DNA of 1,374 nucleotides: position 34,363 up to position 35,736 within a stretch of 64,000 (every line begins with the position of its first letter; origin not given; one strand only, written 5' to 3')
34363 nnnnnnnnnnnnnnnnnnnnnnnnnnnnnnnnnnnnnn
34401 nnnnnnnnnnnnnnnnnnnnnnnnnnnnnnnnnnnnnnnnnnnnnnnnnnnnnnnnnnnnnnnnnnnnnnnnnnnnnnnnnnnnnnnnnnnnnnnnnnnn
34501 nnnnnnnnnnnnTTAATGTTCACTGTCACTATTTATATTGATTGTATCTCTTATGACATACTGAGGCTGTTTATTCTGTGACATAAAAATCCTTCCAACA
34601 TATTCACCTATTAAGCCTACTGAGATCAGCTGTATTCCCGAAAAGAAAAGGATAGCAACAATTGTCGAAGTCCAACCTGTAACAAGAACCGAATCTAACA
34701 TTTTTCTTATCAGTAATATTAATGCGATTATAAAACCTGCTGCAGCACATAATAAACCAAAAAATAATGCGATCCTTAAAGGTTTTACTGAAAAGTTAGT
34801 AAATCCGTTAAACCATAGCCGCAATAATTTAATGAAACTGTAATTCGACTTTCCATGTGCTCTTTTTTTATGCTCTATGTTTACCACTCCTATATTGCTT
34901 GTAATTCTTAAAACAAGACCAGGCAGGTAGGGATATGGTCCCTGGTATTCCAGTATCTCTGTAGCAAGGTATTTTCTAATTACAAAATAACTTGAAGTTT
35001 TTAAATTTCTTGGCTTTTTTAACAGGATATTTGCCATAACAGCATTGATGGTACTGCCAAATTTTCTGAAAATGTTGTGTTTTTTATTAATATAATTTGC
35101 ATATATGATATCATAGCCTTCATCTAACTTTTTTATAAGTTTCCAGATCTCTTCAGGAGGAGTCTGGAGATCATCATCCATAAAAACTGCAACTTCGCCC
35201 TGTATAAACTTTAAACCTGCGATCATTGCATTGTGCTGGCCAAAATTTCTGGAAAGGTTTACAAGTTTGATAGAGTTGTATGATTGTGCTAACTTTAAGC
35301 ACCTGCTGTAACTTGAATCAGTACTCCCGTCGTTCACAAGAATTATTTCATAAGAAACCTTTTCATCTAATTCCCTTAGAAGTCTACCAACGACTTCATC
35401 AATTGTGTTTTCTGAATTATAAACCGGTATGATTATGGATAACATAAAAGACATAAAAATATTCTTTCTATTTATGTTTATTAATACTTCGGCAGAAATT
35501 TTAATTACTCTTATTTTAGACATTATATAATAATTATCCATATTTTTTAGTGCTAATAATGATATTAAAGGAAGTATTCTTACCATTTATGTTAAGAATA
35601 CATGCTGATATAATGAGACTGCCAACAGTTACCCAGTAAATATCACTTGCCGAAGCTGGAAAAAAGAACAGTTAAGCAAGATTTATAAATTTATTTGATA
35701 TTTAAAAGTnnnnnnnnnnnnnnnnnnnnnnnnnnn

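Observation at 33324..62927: Four paralogous GtrB-like GT2 / GT-C glycosylation modules in one 30-kb stretch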

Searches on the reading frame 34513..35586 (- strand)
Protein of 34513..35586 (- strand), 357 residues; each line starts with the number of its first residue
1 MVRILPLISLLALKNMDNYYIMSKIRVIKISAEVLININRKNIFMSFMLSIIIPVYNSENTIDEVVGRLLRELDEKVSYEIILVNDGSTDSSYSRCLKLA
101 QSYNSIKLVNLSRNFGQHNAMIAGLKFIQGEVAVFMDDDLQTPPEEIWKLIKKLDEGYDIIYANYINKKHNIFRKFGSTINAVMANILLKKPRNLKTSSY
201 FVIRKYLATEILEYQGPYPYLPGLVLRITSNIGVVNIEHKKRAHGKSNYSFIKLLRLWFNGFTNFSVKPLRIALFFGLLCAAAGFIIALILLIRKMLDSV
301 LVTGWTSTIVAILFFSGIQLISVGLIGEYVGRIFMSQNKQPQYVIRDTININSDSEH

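Call 3: search_protein_families(library=pfam, proteins=[window:34513-35586:-])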
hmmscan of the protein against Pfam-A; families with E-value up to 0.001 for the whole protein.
window:34513-35586:- (357 aa): 2 families
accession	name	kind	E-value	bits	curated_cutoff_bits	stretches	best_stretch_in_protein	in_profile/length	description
PF00535.33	Glycos_transf_2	-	5.9e-30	104.9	23.3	1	50-180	1-130/168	Glycosyl transferase family 2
PF10111.15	Glyco_tranf_2_2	-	3.3e-07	30.5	27.3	1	50-157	1-114/276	Glycosyltransferase like family 2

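Call 8: search_protein_families(library=ncbifam, proteins=[window:34513-35586:-], max_evalue=0.01)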
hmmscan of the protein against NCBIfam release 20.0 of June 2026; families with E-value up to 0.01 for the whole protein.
window:34513-35586:- (357 aa): 22 families
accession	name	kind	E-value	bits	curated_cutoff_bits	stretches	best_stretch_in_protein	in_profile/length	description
NF047588.1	GlcsyltransPgfSStrep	equivalog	1.3e-58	198.7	500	1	48-348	2-305/308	glycosyltransferase PgfS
NF007986.1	PRK10714.1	equivalog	5.9e-55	186.5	529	1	49-350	8-313/316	undecaprenyl-phosphate 4-deoxy-4-formamido-L-arabinose transferase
NF007482.0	PRK10073.1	equivalog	1e-14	54.3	423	1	48-152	7-108/334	glycosyltransferase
TIGR03937.1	PgaC_IcaA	equivalog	2.5e-14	53.1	422.3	1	45-141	43-137/407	poly-beta-1,6-N-acetyl-D-glucosamine synthase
NF041875.1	EPS_EpsD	equivalog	1.6e-13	50.7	370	1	49-151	1-101/325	exopolysaccharide biosynthesis glycosyltransferase EpsD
NF050050.1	ProtGlycPglI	equivalog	4.3e-11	42.7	500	1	48-174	3-128/306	GalNAc(5)-diNAcBac-PP-undecaprenol beta-1,3-glucosyltransferase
TIGR03111.1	glyc2_xrt_Gpos1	hypoth_equivalog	2.5e-10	39.7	363.95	1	38-160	39-162/439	TIGR03111 family XrtG-associated glycosyltransferase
NF047683.1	TeichurnBiosyTuaG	equivalog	3.8e-10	39.8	400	1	48-176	7-136/252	teichuronic acid biosynthesis protein TuaG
NF010496.0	PRK13915.1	equivalog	6.7e-10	38.5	262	1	46-147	30-135/307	glucosyl-3-phosphoglycerate synthase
TIGR04182.1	glyco_TIGR04182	equivalog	1.7e-09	37.5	325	1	50-186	3-131/293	S-layer glycoprotein N-glycosyltransferase AglJ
TIGR04283.1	glyco_like_mftF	equivalog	5.8e-09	35.9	182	1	49-177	1-122/221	TIGR04283 family arsenosugar biosynthesis glycosyltransferase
TIGR03965.1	mycofact_glyco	equivalog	1.2e-07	31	280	1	49-145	76-170/467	mycofactocin biosynthesis glycosyltransferase MftF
NF038302.1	EPS_HpsE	equivalog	2.8e-07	29.8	300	1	49-142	3-99/307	hormogonium polysaccharide biosynthesis glycosyltransferase HpsE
NF053739.1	GlytfEpsEBac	equivalog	3.5e-07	29.5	450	1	49-140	3-93/265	glycosyltransferase EpsE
NF058614.1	PPMAGASynPpgS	equivalog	1.1e-06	28.2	370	1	51-168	4-116/226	polyprenyl-phospho-N-acetylgalactosaminyl synthase PpgS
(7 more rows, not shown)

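Call 27: search_solved_structures(query=window:34513-35454:-, max_evalue=0.001)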
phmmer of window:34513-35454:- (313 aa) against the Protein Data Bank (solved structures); distinct sequences matched with E-value up to 0.001: 31.
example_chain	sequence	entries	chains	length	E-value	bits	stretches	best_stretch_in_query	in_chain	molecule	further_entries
5ekp_C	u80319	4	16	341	2e-50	175.2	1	4-304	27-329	Uncharacterized glycosyltransferase sll0501 | Glycosyltransferase sll0501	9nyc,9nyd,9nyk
9nye_A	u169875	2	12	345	2.1e-50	175.2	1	4-304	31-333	Glycosyltransferase sll0501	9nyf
5eke_A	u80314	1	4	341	2.6e-50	174.9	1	4-304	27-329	Uncharacterized glycosyltransferase sll0501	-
9hwj_A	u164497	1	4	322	6.8e-49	170.2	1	5-309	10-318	Undecaprenyl-phosphate 4-deoxy-4-formamido-L-arabinose transferase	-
9bhc_C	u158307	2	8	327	2.4e-47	165.1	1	5-305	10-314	Undecaprenyl-phosphate 4-deoxy-4-formamido-L-arabinose transferase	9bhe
8vxh_A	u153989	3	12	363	3.5e-47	164.6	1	5-305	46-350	Undecaprenyl-phosphate 4-deoxy-4-formamido-L-arabinose transferase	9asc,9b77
5mlz_A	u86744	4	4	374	7.6e-20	74.9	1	2-164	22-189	Dolichol monophosphate mannose synthase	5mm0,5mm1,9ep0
5hea_A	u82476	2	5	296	1.3e-11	47.8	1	4-122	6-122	Putative glycosyltransferase (GalT1)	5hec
3bcv_A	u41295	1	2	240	1.7e-07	34.3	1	5-96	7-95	Putative glycosyltransferase protein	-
5tze_C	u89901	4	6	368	2.4e-07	33.8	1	5-113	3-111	Glycosyl transferase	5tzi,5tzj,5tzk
5tz8_A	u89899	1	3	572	3.5e-07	33.3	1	5-112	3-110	Glycosyl transferase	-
9jma_A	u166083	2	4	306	6.7e-07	32.4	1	4-124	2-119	GalNAc(5)-diNAcBac-PP-undecaprenol beta-1,3-glucosyltransferase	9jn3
6p61_A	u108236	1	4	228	6.6e-06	29.1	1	5-121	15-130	Glycosyltransferase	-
8vh7_A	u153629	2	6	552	1.5e-05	28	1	4-104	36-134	Heparosan synthase B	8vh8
8viw_A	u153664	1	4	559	1.5e-05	27.9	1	4-104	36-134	Heparosan synthase B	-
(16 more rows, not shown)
